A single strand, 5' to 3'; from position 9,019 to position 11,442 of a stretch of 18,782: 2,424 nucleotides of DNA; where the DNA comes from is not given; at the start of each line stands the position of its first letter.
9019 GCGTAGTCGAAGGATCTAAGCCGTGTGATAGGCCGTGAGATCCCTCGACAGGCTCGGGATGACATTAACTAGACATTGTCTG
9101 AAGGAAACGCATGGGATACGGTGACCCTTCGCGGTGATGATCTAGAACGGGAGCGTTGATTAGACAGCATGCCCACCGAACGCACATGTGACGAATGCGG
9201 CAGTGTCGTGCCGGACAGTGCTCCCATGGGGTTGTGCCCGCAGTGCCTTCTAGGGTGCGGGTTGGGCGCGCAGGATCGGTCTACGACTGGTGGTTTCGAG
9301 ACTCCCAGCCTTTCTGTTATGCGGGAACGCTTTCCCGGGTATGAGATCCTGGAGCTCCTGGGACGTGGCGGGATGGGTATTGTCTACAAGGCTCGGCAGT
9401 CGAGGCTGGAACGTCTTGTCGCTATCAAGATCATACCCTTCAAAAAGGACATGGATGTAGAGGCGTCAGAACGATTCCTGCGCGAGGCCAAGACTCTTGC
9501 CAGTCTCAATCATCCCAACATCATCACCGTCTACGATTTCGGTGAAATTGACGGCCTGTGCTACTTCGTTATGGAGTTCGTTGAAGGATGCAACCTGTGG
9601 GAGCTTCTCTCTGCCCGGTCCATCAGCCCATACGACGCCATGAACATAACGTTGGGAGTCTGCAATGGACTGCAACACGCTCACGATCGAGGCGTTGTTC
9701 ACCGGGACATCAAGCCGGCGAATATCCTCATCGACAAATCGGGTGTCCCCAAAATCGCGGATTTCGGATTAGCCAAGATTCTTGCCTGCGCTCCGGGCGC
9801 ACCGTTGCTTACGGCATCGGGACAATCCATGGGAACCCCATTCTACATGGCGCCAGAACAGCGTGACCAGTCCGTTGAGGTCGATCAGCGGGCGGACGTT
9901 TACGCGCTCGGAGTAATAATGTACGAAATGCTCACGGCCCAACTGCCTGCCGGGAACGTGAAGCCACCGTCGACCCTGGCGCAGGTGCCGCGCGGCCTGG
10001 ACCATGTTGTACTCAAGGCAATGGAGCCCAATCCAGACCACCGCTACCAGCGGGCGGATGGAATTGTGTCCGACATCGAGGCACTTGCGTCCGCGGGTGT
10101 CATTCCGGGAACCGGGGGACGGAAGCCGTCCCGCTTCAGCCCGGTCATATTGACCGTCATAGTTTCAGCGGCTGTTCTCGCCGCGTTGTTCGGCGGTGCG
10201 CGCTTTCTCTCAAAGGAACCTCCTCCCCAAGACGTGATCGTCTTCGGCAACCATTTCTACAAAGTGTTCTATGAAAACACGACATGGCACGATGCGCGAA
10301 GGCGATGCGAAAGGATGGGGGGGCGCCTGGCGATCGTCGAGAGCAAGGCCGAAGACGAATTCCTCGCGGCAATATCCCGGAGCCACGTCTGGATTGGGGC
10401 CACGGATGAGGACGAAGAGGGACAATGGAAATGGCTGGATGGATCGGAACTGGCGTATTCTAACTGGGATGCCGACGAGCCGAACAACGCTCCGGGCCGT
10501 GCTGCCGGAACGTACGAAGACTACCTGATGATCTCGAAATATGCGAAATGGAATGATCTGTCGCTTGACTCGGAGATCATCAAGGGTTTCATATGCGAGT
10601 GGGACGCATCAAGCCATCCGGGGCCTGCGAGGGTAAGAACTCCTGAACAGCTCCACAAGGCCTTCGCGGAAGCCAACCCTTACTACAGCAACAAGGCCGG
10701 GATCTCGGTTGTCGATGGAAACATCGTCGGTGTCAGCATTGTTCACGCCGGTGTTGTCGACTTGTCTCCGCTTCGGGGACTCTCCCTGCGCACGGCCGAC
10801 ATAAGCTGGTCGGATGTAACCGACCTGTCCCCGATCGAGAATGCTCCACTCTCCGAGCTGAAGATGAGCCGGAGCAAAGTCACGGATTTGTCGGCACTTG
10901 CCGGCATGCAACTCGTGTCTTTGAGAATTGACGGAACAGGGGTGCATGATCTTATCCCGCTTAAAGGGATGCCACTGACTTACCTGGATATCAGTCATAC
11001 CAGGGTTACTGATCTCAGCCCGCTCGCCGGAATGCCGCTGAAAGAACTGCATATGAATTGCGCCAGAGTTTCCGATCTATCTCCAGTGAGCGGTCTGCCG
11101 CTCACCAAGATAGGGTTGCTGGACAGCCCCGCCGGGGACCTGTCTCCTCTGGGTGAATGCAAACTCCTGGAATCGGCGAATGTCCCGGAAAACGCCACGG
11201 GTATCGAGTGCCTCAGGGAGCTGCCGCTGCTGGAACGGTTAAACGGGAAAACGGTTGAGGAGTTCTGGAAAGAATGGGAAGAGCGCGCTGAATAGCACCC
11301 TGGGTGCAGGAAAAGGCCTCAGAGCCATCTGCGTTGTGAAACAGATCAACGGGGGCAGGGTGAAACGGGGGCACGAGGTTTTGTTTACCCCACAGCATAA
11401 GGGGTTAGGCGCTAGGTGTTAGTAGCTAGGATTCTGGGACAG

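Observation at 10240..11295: Kinase ectodomain is a canonical Ca2+/mannose-type C-type lectin domain (EPN + WND) followed by LRRs: a lectin receptor kinase in a bacterium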

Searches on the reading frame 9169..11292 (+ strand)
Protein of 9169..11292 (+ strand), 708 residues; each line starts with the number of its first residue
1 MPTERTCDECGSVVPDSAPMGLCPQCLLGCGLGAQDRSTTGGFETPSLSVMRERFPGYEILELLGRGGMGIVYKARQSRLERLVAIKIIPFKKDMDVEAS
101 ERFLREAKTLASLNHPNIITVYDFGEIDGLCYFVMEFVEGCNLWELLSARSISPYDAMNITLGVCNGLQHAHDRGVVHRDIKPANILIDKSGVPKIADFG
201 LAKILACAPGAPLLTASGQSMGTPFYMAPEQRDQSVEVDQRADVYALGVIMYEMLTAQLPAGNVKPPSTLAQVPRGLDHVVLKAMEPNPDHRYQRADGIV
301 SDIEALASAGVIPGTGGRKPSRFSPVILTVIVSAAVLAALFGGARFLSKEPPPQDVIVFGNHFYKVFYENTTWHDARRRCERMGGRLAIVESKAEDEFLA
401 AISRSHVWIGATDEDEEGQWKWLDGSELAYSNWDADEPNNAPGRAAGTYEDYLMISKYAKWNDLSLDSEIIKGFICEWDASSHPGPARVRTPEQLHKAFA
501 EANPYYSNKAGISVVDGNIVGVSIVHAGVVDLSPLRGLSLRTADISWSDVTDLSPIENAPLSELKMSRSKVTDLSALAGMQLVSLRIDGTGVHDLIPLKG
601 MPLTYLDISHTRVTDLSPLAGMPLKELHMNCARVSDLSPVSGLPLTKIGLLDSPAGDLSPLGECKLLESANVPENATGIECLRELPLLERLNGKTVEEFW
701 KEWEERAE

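Call 5: search_protein_families(library=pfam, proteins=[window:9169-11292:+], max_evalue=0.01)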
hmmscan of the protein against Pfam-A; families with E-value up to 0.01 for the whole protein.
window:9169-11292:+ (708 aa): 7 families
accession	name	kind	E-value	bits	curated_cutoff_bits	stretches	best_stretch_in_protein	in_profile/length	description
PF00069.31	Pkinase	-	1.2e-52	179.4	31.7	1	58-274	1-210/263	Protein kinase domain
PF07714.23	PK_Tyr_Ser-Thr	-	3.9e-36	125.1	23.1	1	60-276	3-220/258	Protein tyrosine and serine/threonine kinase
PF00059.27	Lectin_C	-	3.1e-16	60.5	22.6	1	370-477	2-106/107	Lectin C-type domain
PF12799.13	LRR_4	-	3.1e-06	27.7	27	1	603-640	3-42/44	Leucine Rich repeats (2 copies)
PF03109.22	ABC1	-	2.3e-05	24.1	22.9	1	101-203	118-215/244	ABC1 atypical kinase-like domain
PF14531.12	Kinase-like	-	0.00036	20.3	25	1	159-266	149-256/289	Kinase-like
PF01636.29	APH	-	0.00039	20.7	23.2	0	172-203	166-198/239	Phosphotransferase enzyme family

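Call 6: search_protein_families(library=ncbifam, proteins=[window:9169-11292:+], max_evalue=0.01)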
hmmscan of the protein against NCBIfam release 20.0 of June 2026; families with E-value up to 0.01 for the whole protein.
window:9169-11292:+ (708 aa): 23 families
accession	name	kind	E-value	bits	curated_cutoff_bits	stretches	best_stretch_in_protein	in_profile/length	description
NF033483.0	PknB_PASTA_kin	equivalog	6.6e-81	273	450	1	58-308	9-270/563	Stk1 family PASTA domain-containing Ser/Thr kinase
NF052427.1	StpK7MSMEG_1200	equivalog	1.5e-55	188.8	900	1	54-323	5-286/601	serine/threonine protein kinase StpK7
NF047741.1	antiphage_MADS6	equivalog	1.1e-46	159.6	460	2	158-309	302-463/612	methylation-associated defense system protein kinase MAD6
NF009651.0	PRK13184.1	equivalog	6.6e-39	133.6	839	1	58-305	4-289/932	serine/threonine-protein kinase PknD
TIGR03903.1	TOMM_kin_cyc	equivalog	4.7e-34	117.5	705.75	1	83-258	5-186/1267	TOMM system kinase/cyclase fusion protein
NF053615.1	SerThrKinAfsKStmc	equivalog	3.3e-23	82.3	1300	1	54-261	11-213/809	protein serine/threonine kinase AfsK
NF038150.1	lanthi_synth_IV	equivalog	1.4e-20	73.2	650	1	58-292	191-426/851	class IV lanthionine synthetase LanL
NF033442.0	BREX_PglW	equivalog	2.5e-20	71.9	990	2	57-260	513-709/1391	BREX system serine/threonine kinase PglW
NF043056.1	T4SS_LegK1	equivalog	3.8e-15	55.5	550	1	62-252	77-281/516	Dot/Icm T4SS effector kinase LegK1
NF038151.1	lanthi_synth_III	equivalog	3.8e-13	48.7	575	1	53-260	218-428/833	class III lanthionine synthetase LanKC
NF033188.1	internalin_H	exception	5.1e-12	45.2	1050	1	511-663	77-228/548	InlH/InlC2 family class 1 internalin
NF058632.1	SerThrKinPrkT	equivalog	4.4e-10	39.1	280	1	58-191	23-153/322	serine/threonine protein kinase PrkT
NF033190.2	inl_like_NEAT_1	exception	1.5e-09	36.8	1275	1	544-643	357-459/754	NEAT domain-containing leucine-rich repeat protein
NF011463.0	PRK14879.1-4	equivalog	1.5e-08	34.3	188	1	62-204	21-162/237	Kae1-associated kinase Bud32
NF033189.1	internalin_A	exception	2.6e-08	32.7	1600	1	529-665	196-338/799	class 1 internalin InlA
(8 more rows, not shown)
